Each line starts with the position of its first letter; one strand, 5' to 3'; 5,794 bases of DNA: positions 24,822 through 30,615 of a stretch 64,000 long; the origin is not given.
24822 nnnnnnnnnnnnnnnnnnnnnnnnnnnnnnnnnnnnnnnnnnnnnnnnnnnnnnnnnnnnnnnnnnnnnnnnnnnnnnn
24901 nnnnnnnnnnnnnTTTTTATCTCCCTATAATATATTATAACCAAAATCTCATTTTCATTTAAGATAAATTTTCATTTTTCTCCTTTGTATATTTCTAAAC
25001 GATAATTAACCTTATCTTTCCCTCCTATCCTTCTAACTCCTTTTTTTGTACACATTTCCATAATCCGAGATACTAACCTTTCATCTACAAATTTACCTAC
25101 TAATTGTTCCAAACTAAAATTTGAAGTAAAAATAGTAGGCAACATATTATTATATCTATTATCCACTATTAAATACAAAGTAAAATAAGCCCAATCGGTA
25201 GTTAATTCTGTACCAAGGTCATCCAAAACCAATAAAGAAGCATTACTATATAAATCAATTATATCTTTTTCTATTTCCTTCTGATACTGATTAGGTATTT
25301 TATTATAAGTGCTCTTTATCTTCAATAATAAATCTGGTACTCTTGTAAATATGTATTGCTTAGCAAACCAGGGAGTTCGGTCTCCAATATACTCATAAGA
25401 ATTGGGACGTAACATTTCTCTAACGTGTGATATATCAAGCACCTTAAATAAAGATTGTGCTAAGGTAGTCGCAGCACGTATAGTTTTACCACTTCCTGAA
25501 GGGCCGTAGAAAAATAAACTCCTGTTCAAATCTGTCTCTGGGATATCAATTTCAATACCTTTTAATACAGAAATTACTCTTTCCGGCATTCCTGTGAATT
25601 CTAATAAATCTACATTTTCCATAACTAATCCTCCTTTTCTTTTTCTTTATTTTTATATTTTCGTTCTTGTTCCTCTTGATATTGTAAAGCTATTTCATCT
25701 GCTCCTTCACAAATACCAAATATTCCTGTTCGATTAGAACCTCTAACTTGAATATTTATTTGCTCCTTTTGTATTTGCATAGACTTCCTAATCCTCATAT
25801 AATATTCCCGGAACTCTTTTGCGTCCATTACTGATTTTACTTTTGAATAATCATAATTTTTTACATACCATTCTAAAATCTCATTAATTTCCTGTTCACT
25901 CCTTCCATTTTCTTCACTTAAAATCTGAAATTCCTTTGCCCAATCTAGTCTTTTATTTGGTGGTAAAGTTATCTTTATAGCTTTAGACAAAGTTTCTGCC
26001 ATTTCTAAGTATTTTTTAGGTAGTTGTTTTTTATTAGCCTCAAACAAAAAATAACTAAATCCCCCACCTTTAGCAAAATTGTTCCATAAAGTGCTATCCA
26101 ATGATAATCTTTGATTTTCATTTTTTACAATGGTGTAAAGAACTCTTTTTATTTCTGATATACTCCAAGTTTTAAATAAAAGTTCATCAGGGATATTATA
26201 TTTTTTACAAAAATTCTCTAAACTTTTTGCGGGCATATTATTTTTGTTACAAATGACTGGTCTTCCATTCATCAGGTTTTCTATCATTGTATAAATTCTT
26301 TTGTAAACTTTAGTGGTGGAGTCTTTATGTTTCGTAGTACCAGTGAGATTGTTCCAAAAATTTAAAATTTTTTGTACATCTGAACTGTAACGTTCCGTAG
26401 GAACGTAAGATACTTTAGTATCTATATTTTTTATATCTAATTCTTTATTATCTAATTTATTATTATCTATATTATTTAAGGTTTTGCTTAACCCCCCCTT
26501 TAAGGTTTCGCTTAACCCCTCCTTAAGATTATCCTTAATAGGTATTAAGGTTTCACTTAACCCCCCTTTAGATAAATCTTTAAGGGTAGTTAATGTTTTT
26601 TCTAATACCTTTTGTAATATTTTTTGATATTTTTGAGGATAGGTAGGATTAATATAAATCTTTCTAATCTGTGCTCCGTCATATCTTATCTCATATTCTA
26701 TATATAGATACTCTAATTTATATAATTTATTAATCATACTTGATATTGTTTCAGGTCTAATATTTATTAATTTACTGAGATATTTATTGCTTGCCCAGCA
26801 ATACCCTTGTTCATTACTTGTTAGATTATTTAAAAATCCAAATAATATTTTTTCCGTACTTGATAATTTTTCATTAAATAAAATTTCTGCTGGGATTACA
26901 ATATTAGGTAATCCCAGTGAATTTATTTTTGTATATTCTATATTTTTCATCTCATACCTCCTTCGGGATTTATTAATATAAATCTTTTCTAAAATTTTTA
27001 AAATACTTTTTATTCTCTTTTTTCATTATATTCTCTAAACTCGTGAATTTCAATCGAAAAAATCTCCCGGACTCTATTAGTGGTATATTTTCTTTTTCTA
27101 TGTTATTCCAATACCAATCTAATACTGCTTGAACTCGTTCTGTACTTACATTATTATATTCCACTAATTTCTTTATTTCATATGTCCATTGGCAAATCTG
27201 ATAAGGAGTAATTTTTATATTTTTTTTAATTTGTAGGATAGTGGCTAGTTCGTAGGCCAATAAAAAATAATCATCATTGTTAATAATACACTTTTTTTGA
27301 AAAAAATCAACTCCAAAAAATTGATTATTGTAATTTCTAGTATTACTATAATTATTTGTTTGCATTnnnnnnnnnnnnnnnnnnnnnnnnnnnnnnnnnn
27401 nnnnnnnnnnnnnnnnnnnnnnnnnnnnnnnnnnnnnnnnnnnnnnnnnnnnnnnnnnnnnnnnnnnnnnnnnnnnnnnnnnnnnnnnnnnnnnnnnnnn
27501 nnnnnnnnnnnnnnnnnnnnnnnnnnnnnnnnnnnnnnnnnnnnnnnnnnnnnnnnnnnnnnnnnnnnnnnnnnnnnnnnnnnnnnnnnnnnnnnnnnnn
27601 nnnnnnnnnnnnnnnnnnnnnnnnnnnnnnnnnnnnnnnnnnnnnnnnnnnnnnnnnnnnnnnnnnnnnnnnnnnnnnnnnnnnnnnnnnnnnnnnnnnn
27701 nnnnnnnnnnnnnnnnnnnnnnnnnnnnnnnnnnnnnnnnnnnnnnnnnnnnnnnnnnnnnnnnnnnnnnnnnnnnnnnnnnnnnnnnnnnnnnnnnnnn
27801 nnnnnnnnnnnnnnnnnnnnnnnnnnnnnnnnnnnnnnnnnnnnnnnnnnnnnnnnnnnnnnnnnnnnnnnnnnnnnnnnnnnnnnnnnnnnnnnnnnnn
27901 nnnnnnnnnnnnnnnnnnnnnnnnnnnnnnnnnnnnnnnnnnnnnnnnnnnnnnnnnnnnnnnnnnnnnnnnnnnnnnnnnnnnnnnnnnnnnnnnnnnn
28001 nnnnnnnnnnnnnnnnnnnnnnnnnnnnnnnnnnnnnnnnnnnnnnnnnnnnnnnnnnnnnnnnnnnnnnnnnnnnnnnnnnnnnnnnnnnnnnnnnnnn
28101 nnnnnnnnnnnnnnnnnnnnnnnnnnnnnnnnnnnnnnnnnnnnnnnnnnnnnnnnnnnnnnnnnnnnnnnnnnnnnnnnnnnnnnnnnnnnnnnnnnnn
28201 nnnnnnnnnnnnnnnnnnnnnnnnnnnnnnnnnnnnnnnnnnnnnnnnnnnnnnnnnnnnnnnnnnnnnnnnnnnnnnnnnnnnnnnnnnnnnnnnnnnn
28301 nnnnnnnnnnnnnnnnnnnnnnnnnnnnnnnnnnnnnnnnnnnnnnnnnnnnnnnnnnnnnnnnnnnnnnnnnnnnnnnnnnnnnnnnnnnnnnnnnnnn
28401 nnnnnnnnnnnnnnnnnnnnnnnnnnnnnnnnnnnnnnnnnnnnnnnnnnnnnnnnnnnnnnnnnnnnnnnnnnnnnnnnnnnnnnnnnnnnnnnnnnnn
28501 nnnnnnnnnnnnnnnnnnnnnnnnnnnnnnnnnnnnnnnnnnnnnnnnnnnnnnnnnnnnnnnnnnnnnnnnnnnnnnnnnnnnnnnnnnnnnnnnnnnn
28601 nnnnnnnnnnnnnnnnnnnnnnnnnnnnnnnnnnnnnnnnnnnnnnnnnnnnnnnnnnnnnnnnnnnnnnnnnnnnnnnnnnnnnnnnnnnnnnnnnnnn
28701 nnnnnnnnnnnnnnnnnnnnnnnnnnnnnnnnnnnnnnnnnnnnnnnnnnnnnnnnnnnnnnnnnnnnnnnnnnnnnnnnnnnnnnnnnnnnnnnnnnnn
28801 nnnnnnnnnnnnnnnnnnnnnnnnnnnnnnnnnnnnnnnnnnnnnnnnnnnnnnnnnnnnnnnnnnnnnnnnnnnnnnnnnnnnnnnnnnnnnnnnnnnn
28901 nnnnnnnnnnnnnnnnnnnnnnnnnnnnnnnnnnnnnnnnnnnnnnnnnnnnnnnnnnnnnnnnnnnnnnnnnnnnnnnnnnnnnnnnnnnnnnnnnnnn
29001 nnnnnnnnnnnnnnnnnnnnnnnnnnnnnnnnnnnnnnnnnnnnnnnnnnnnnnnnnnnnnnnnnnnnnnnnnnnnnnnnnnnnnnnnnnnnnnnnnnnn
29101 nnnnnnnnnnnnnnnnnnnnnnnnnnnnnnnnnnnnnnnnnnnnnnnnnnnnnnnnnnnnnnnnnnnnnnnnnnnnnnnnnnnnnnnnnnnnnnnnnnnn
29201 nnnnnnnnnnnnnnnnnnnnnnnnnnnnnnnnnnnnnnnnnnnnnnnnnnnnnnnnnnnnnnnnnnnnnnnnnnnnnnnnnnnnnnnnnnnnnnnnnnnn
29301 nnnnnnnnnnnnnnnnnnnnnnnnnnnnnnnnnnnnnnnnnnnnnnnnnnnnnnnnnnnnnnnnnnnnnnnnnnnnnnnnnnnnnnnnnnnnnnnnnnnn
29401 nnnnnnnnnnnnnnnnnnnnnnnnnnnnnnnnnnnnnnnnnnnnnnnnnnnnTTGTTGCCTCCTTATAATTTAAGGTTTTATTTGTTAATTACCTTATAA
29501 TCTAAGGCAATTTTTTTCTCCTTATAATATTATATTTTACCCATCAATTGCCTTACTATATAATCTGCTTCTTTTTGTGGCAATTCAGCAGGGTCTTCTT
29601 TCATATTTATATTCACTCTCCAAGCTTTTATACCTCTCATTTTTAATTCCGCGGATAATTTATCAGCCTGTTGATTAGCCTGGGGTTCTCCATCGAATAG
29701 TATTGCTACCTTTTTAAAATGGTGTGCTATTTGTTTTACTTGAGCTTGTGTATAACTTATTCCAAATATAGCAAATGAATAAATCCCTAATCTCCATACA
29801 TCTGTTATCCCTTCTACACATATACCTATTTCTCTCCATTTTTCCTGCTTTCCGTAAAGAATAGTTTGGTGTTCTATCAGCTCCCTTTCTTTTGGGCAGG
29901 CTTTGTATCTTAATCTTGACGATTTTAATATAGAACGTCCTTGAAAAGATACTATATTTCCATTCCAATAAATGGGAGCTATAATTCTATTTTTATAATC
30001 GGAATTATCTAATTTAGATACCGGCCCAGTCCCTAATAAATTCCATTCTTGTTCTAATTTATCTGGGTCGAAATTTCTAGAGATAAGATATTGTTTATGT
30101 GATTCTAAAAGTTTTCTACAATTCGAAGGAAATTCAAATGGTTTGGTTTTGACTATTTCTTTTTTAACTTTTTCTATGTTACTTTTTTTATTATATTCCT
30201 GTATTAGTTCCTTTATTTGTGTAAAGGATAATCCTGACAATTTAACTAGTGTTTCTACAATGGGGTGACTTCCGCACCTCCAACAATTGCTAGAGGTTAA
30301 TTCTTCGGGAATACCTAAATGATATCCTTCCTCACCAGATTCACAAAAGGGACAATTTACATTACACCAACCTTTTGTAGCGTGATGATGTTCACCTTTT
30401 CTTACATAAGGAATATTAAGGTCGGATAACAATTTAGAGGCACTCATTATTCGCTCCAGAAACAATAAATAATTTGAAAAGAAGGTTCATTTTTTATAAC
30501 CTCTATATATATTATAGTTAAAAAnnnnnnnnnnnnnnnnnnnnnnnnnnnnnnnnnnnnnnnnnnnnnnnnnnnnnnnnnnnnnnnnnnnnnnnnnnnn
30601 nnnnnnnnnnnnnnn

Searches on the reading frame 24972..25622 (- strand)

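Call 73: search_protein_families(library=pfam, proteins=[window:24972-25622:-], max_evalue=0.001)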
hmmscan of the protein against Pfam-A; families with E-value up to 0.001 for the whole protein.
window:24972-25622:- (216 aa): 2 families
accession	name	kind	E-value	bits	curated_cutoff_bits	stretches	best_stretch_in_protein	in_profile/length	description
PF01695.23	IstB_IS21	-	2.9e-07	30.7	24.1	1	91-189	124-214/238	IstB-like ATP binding protein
PF00910.28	RNA_helicase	-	0.00036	21.4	21.5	0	37-142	2-64/105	RNA helicase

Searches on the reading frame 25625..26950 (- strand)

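Call 43: search_protein_families(library=pfam, proteins=[window:25625-26950:-], max_evalue=0.0001)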
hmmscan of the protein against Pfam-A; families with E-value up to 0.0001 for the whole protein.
window:25625-26950:- (441 aa): 1 family
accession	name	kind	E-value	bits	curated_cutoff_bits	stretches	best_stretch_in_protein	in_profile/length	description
PF13730.12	HTH_36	-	3e-09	37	25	1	28-82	2-55/55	Helix-turn-helix domain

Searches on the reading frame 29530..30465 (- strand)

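Call 72: search_protein_families(library=pfam, proteins=[window:29530-30465:-], max_evalue=0.001)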
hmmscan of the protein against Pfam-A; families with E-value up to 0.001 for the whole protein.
window:29530-30465:- (311 aa): 2 families
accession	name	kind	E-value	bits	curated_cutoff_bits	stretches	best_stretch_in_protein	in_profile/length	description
PF13155.12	Toprim_2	-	3.6e-05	24.5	22.1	1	217-294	3-86/88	Toprim-like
PF08275.17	DNAG_N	-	0.00016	22.2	26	1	154-207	72-125/128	DNA primase catalytic core, N-terminal domain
